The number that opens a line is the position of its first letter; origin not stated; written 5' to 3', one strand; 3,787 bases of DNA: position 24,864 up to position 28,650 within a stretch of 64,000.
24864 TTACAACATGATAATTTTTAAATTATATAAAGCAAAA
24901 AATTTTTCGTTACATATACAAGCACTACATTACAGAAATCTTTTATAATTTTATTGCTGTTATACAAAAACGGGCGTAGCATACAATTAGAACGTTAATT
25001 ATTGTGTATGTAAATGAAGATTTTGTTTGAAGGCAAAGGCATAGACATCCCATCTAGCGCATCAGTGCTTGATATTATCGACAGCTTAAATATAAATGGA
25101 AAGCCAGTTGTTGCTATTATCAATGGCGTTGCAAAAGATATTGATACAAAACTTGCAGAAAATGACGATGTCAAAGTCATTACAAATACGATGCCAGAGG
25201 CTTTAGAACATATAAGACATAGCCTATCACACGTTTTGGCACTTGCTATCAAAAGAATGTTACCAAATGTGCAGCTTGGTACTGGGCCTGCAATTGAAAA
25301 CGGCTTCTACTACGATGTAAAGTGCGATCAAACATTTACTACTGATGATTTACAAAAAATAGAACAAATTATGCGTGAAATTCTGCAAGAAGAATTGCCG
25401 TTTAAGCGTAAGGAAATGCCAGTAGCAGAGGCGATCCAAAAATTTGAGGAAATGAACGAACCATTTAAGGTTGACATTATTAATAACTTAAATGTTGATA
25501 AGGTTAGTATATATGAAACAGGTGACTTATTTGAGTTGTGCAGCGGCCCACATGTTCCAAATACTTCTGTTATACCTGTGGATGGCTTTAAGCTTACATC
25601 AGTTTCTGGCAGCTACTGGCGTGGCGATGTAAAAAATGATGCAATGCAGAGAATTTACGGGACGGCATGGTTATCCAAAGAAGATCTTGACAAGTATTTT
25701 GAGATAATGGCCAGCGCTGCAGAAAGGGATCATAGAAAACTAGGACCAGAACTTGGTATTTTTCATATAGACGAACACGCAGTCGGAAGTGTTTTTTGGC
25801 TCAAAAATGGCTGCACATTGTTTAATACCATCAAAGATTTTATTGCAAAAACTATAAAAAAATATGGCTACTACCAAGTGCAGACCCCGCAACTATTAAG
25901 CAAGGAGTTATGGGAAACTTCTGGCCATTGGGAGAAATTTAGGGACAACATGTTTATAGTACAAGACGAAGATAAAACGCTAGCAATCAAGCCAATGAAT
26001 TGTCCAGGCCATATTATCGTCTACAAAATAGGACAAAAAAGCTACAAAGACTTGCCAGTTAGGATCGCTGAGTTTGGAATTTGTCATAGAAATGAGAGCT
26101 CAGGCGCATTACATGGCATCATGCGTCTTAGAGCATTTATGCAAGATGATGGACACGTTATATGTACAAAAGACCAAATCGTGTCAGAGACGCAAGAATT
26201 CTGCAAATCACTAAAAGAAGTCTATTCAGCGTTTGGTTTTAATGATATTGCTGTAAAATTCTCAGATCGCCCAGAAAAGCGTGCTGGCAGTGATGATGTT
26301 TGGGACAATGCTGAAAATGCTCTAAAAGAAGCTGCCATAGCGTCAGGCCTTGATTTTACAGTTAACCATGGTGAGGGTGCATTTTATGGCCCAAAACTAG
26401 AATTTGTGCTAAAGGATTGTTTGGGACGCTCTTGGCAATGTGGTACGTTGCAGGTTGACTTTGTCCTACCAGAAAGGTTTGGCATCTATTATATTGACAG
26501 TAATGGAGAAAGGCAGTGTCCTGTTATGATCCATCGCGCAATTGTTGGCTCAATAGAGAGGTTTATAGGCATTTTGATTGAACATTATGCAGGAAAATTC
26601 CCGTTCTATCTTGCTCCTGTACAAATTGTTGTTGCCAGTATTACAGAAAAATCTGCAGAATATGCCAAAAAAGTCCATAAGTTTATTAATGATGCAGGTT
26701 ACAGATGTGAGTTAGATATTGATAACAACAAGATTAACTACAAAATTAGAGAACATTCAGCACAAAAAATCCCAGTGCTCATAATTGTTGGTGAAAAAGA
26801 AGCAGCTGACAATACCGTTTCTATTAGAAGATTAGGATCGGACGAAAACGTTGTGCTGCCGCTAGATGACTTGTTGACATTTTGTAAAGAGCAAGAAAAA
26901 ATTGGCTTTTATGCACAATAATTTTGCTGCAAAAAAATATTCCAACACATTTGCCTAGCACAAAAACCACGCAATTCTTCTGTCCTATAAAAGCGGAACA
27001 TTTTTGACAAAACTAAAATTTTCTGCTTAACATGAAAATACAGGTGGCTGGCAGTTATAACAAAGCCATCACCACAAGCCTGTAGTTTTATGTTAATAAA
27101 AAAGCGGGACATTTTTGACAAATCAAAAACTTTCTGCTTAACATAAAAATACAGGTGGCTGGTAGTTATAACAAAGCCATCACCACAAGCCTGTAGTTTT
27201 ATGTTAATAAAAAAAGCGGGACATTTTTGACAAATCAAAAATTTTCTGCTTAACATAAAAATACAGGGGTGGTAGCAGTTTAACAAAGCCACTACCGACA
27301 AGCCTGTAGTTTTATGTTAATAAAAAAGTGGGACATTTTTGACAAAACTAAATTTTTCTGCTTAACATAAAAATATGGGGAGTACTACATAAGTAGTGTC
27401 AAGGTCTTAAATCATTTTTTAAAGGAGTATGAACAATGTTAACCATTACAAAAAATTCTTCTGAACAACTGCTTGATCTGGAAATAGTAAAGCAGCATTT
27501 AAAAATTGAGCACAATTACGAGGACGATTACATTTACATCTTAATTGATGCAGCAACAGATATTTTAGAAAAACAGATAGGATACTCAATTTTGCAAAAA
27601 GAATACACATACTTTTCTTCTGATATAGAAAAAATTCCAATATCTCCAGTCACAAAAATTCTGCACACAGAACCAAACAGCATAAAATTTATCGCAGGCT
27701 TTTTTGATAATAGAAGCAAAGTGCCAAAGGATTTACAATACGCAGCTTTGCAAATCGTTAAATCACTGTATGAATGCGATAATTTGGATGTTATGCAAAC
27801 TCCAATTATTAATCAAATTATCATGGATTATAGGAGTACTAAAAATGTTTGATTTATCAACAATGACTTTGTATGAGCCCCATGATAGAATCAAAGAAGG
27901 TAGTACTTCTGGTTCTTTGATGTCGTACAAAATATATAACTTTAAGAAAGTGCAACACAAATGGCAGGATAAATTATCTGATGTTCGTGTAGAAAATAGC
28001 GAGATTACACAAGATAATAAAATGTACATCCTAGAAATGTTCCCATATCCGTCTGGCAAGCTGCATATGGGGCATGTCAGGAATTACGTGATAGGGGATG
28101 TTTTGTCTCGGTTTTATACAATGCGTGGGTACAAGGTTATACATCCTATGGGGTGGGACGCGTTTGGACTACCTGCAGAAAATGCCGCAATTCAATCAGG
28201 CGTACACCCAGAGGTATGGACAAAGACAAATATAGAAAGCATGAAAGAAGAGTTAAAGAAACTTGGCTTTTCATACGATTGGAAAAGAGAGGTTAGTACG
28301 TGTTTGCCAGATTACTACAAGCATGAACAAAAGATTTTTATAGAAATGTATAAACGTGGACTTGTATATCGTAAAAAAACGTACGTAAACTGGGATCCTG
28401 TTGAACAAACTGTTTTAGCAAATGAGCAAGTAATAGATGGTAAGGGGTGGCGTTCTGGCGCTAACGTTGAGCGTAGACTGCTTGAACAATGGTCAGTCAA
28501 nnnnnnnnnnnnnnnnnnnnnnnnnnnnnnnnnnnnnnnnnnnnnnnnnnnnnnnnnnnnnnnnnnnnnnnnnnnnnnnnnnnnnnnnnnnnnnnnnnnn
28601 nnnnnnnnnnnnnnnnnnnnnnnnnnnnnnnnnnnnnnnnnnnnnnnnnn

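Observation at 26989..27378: Tandemly amplified 112-bp unit combining a promoter-like module with a long hairpin, upstream of the connector-leuS unit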

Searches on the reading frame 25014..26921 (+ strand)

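Call 5: search_protein_families(library=pfam, proteins=[window:25014-26921:+])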
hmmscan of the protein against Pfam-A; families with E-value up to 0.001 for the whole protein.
window:25014-26921:+ (635 aa): 3 families
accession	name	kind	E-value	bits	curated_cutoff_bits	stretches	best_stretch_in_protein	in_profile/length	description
PF00587.30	tRNA-synt_2b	-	5.7e-47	160.5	29.3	1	316-525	3-179/179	tRNA synthetase class II core domain (G, H, P, S and T)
PF03129.25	HGTP_anticodon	-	3.1e-21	75.8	21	1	537-626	1-93/94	Anticodon binding domain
PF07973.19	tRNA_SAD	-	7.7e-11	42.2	24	1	164-215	1-44/44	Threonyl and Alanyl tRNA synthetase second additional domain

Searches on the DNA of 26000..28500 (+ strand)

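Call 6: search_rna_families(source=window, start=26000, end=28500, threshold=evalue, max_evalue=1)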
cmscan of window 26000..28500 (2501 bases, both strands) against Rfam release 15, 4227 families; matches with E-value up to 1: 1.
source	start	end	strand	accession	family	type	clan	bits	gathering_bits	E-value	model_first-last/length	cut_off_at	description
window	27069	27168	-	RF03664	MIR6288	Gene; miRNA;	-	23.6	74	0.14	1-92/92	no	MIR6288 microRNA precursor family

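Call 71: search_dna_similar(query=window:26989-27435:+, collection=plasmids, mode=distant, max_rows=5)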
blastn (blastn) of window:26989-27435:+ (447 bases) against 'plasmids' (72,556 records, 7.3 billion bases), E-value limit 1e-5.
No match.

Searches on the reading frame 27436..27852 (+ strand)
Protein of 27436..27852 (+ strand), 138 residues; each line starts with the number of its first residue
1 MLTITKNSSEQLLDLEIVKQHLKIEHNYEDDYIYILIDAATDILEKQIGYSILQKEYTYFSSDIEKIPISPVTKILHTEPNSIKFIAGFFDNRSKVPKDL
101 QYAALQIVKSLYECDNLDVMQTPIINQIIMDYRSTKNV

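Call 5: search_protein_families(library=pfam, proteins=[window:27436-27852:+])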
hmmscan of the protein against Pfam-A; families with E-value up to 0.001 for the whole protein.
window:27436-27852:+ (138 aa): 1 family
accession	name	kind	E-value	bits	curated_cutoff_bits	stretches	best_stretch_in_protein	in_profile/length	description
PF05135.19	Phage_connect_1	-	1.3e-08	35.5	21.2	1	14-113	3-66/101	Phage gp6-like head-tail connector protein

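Call 39: find_encoding_contigs(protein=window:27436-27852:+, flank=3000, max_places=10)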
Protein window:27436-27852:+ (138 aa): 18 contigs read that carry it; 10 places shown.
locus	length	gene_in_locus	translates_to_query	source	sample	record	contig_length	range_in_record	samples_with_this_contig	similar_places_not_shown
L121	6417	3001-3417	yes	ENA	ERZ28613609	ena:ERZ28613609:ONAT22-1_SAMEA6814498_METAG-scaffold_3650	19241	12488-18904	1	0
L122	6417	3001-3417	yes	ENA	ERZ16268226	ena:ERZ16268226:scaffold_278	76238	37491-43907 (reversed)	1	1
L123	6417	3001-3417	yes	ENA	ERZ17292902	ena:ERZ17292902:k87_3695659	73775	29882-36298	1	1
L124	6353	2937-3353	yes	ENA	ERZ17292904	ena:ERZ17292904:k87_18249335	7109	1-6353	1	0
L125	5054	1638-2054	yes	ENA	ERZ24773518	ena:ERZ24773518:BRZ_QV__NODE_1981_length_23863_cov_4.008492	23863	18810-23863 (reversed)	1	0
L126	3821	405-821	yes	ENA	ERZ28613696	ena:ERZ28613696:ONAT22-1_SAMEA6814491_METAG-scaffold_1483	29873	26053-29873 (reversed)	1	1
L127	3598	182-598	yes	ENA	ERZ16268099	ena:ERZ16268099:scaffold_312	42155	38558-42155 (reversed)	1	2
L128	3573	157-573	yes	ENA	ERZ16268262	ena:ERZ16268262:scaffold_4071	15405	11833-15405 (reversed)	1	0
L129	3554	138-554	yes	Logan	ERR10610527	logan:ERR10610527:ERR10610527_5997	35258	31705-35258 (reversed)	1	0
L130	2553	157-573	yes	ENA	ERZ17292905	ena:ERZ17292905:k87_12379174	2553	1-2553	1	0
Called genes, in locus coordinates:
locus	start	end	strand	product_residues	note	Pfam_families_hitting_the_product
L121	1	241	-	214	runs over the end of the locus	-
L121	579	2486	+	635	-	PF07973:tRNA_SAD, PF00587:tRNA-synt_2b, PF03129:HGTP_anticodon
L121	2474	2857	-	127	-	-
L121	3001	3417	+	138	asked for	PF05135:Phage_connect_1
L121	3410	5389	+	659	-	-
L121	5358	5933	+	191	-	-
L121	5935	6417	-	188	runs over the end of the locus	PF04280:Tim44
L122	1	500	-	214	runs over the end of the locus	-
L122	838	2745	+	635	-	PF07973:tRNA_SAD, PF00587:tRNA-synt_2b, PF03129:HGTP_anticodon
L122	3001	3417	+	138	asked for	PF05135:Phage_connect_1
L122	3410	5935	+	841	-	PF00133:tRNA-synt_1, PF01406:tRNA-synt_1e (faint), PF01921:tRNA-synt_1f (faint), PF09334:tRNA-synt_1g, PF13603:tRNA-synt_1_2, PF00133:tRNA-synt_1, PF09334:tRNA-synt_1g (weak), PF08264:Anticodon_1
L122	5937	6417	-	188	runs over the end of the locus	PF04280:Tim44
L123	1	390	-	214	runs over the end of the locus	-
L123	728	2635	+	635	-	PF07973:tRNA_SAD, PF00587:tRNA-synt_2b, PF03129:HGTP_anticodon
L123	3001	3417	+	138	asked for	PF05135:Phage_connect_1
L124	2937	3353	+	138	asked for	PF05135:Phage_connect_1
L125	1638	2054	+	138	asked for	PF05135:Phage_connect_1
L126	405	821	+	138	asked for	PF05135:Phage_connect_1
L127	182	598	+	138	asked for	PF05135:Phage_connect_1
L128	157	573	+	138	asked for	PF05135:Phage_connect_1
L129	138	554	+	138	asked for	PF05135:Phage_connect_1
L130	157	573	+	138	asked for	PF05135:Phage_connect_1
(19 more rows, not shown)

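Call 60: find_homologous_proteins(query=window:27436-27852:+, max_evalue=1e-20)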
Query window:27436-27852:+ (138 aa): 1 proteins with E <= 1e-20 among 5 candidates.
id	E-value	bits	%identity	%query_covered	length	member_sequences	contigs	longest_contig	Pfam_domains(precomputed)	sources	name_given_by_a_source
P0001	1.9e-82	292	100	100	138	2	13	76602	PF05135.20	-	-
